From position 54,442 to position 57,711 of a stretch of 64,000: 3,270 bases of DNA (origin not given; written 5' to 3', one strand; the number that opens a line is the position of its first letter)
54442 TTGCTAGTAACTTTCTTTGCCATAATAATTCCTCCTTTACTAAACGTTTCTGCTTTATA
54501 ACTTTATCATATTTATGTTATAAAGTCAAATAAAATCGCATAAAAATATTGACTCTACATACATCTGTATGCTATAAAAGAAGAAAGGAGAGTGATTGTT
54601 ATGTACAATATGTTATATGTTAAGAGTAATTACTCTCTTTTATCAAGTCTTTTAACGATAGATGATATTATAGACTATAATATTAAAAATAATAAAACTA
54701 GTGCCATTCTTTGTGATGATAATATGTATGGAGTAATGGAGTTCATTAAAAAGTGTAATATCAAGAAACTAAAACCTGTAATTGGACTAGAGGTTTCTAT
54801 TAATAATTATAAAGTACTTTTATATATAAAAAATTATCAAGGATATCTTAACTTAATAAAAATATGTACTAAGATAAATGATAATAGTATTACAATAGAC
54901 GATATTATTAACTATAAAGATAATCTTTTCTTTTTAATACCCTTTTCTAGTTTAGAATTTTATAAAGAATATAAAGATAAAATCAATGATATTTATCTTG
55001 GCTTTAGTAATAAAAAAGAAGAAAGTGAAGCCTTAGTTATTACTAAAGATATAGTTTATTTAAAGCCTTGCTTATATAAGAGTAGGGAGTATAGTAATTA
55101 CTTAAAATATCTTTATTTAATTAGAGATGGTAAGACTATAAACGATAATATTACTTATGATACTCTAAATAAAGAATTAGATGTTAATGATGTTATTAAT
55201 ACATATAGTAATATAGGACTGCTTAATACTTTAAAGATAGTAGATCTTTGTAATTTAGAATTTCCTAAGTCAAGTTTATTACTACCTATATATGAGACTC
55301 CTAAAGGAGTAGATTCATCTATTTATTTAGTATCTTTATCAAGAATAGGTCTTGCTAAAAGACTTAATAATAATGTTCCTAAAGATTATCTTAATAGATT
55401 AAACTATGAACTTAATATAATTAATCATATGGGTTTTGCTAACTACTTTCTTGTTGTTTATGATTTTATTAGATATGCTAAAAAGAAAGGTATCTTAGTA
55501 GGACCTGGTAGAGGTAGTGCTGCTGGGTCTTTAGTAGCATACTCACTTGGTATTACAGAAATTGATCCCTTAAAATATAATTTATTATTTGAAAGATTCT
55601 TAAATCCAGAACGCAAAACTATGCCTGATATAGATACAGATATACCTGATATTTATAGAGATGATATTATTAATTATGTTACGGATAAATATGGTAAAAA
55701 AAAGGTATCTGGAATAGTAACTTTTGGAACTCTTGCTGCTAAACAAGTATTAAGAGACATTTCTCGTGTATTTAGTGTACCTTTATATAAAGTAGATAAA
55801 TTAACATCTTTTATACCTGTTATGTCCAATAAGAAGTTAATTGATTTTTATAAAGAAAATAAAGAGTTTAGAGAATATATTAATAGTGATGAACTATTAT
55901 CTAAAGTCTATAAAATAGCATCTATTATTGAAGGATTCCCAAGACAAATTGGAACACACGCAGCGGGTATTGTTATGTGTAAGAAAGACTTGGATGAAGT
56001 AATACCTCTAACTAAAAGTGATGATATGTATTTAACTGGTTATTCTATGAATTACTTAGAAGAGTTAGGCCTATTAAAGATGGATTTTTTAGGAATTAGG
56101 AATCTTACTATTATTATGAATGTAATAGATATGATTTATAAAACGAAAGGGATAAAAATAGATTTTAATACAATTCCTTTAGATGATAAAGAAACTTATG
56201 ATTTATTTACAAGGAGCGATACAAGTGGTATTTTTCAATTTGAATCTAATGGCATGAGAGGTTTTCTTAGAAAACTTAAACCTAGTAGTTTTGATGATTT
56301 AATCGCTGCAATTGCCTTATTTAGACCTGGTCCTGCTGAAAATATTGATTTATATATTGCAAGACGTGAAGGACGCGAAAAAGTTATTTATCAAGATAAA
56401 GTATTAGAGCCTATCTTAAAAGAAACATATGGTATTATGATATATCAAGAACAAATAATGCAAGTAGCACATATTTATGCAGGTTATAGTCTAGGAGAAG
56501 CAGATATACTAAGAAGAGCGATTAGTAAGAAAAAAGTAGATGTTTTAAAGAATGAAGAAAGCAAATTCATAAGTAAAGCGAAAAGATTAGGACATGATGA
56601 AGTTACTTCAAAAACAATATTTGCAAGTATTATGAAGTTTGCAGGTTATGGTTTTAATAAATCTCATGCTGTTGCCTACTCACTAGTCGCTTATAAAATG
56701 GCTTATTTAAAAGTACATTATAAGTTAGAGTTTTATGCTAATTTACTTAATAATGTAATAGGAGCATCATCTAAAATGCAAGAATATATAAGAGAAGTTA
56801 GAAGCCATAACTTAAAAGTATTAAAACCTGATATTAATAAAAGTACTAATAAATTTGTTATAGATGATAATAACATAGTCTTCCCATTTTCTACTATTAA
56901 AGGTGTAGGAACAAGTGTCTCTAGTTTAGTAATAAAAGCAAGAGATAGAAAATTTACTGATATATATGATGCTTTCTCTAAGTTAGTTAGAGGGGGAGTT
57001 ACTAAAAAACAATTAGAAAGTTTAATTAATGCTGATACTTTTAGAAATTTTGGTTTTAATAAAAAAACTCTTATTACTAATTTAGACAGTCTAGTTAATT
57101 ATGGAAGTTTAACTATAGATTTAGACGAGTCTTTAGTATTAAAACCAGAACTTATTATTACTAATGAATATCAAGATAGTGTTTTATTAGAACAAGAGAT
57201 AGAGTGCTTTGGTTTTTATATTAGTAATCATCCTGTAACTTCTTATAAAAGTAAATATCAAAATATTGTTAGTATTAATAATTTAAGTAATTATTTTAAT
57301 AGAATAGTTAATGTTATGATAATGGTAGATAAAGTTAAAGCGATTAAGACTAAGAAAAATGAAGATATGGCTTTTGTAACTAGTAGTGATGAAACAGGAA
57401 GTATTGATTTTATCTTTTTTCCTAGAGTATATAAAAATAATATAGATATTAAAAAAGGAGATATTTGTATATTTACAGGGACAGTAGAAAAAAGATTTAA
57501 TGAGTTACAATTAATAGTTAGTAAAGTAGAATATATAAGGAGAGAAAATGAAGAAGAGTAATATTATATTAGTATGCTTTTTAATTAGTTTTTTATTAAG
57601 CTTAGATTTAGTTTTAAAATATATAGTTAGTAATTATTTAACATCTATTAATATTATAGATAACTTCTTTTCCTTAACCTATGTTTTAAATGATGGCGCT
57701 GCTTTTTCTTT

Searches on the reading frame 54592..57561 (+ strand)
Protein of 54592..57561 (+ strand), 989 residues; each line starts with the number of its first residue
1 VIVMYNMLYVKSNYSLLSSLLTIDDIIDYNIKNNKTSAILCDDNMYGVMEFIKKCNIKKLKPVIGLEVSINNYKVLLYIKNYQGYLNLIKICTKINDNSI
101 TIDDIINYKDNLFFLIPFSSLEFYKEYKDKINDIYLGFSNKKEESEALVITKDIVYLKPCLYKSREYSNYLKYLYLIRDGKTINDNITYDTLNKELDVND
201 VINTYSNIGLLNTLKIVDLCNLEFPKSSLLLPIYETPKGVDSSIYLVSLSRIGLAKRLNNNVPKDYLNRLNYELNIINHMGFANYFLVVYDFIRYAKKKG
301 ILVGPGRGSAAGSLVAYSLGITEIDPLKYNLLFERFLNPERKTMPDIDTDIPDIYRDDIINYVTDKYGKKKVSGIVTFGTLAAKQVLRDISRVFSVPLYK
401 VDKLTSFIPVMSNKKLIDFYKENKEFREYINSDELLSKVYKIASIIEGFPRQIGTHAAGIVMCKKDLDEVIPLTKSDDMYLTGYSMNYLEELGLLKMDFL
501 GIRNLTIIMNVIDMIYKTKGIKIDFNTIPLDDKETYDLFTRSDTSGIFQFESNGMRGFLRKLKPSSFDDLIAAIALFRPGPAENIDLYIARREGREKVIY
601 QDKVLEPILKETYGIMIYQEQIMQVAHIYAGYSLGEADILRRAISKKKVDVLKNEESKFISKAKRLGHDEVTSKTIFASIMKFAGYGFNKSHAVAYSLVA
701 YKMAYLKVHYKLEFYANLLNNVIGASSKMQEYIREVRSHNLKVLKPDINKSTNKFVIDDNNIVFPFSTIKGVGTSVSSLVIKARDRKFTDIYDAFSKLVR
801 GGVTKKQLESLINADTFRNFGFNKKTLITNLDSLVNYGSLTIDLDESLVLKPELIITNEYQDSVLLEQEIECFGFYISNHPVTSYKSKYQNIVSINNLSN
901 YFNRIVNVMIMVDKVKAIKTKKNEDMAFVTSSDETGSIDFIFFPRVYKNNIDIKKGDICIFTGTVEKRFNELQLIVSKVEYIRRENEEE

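Call 99: search_protein_families(library=pfam, proteins=[window:54592-57561:+], max_evalue=0.001)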
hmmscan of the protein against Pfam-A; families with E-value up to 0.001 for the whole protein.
window:54592-57561:+ (989 aa): 5 families
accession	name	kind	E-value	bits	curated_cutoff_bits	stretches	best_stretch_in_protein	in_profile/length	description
PF07733.18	DNA_pol3_alpha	-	9.5e-98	327.4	23.9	1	245-501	2-260/260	Bacterial DNA polymerase III alpha NTPase domain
PF17657.6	DNA_pol3_finger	-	1.3e-66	223.5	22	1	504-665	1-164/166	Bacterial DNA polymerase III alpha subunit finger domain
PF14579.12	HHH_6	-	5.6e-20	71.8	25.6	1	741-827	2-90/90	Helix-hairpin-helix motif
PF02811.25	PHP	-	5e-15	56.6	26.4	1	10-129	4-116/164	PHP domain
PF01336.31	tRNA_anti-codon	-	8.5e-10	38.9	27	1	914-980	6-73/75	OB-fold nucleic acid binding domain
